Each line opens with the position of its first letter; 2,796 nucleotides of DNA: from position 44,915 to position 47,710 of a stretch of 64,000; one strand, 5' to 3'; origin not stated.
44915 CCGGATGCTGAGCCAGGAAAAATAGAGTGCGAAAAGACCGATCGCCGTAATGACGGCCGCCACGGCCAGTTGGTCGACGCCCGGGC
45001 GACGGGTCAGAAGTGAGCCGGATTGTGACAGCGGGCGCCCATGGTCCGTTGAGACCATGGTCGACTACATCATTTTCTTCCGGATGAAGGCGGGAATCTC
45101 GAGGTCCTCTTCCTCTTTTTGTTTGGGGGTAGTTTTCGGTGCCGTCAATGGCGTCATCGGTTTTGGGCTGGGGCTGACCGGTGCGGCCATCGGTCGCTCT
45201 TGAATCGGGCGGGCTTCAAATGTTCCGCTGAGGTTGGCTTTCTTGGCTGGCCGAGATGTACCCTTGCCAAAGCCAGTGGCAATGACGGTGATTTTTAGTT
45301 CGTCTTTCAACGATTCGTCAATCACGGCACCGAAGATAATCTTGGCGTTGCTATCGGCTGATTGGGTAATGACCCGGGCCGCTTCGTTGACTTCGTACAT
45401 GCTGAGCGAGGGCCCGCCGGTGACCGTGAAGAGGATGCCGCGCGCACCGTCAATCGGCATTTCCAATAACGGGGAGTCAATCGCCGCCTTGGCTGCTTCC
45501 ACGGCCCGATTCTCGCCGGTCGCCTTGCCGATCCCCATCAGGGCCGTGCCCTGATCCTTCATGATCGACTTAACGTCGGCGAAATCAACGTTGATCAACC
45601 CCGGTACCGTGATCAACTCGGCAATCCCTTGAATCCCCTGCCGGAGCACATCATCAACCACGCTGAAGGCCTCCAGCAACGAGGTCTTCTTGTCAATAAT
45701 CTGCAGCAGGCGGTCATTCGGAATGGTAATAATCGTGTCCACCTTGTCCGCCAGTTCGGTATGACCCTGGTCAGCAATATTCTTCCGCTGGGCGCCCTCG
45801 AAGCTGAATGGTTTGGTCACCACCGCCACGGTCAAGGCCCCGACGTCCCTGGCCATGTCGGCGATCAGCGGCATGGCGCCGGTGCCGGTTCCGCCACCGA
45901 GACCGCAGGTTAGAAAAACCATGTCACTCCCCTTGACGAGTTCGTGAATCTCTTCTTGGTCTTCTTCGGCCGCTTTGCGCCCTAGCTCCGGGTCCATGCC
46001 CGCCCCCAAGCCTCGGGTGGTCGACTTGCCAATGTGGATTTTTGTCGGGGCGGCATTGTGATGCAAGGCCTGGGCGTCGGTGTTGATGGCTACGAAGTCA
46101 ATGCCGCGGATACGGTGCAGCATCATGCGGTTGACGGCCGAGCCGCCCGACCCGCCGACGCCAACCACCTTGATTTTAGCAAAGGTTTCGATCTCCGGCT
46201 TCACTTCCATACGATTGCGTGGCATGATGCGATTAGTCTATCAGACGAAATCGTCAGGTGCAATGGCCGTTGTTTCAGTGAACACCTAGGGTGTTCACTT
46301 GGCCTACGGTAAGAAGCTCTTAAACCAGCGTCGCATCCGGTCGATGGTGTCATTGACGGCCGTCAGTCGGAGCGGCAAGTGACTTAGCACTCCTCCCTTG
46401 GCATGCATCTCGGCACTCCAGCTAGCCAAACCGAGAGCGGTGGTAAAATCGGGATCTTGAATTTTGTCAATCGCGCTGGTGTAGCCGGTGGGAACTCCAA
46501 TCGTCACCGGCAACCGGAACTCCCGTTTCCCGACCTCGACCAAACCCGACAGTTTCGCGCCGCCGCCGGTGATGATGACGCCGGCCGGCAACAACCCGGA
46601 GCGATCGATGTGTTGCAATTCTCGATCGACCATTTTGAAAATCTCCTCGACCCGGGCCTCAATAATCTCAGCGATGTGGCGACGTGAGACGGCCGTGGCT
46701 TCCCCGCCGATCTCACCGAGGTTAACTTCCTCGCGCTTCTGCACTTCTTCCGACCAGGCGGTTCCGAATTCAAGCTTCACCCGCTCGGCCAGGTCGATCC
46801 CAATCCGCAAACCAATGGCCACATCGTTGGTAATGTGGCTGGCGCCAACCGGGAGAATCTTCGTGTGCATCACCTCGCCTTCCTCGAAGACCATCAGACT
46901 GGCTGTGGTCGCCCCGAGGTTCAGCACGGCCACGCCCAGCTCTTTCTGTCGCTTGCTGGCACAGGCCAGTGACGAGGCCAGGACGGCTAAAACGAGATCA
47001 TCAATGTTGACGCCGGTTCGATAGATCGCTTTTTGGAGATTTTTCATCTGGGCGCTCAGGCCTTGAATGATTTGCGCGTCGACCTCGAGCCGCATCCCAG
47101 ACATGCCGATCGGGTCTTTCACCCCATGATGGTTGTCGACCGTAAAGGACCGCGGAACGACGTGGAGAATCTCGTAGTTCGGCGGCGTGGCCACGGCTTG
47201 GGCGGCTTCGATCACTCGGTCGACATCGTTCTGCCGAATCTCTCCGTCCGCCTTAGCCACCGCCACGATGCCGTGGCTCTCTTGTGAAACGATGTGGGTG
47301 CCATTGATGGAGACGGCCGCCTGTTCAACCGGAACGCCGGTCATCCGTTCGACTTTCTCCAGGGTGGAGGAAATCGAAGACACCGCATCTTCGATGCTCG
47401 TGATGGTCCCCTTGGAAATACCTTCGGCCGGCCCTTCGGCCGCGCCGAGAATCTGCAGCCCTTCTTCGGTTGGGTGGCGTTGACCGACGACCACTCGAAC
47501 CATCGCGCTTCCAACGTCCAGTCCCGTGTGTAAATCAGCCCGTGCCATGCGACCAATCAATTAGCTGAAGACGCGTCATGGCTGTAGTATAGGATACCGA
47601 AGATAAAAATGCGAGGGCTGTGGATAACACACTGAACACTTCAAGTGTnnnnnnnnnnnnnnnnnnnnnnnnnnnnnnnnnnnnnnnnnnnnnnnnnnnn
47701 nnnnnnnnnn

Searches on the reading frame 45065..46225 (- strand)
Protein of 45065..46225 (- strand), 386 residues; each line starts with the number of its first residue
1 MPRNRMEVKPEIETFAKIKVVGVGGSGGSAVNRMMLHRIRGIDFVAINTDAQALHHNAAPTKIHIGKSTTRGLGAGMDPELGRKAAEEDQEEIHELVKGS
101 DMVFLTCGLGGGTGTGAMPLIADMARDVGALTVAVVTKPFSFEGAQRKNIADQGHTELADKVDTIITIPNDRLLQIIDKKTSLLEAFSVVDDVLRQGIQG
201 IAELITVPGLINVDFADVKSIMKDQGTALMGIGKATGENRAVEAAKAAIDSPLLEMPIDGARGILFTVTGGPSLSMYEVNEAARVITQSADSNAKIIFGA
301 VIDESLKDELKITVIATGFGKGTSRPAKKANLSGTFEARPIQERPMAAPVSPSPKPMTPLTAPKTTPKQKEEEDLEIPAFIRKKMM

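Call 36: search_protein_families(library=pfam, proteins=[window:45065-46225:-], max_evalue=0.001)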
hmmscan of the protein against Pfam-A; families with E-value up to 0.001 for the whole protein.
window:45065-46225:- (386 aa): 2 families
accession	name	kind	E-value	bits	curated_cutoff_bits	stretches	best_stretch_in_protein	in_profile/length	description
PF00091.31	Tubulin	-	2.3e-47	162.2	33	1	17-178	1-190/190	Tubulin/FtsZ family, GTPase domain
PF12327.13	FtsZ_C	-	1.8e-34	118.3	27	1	226-319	1-94/95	FtsZ family, C-terminal domain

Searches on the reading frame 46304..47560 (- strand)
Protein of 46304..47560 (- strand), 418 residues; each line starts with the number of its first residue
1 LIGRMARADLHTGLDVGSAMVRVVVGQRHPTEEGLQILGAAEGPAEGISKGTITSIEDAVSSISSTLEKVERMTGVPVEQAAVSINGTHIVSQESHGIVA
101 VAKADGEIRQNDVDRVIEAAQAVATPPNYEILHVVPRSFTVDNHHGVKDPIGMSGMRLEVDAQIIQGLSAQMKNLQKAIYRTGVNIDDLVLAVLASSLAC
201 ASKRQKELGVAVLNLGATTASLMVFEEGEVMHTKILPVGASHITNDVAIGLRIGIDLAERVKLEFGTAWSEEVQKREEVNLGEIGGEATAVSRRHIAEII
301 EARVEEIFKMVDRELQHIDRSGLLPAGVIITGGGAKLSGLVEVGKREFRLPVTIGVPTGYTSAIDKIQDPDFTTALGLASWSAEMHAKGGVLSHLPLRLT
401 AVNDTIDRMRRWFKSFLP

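Call 36: search_protein_families(library=pfam, proteins=[window:46304-47560:-], max_evalue=0.001)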
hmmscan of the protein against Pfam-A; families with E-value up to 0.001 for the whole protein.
window:46304-47560:- (418 aa): 4 families
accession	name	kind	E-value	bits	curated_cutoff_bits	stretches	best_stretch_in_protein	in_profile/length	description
PF14450.12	FtsA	-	3.4e-32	111.9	31.8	1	211-377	1-127/127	Cell division protein FtsA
PF02491.25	SHS2_FTSA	-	1.2e-29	102.9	25.4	1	87-165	1-78/79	SHS2 domain inserted in FTSA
PF06723.19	MreB_Mbl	-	8.3e-10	38.4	27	1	190-355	127-304/327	MreB/Mbl protein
PF11104.14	PilM_2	-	2.9e-06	26.9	27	0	202-264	174-236/340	Type IV pilus assembly protein PilM;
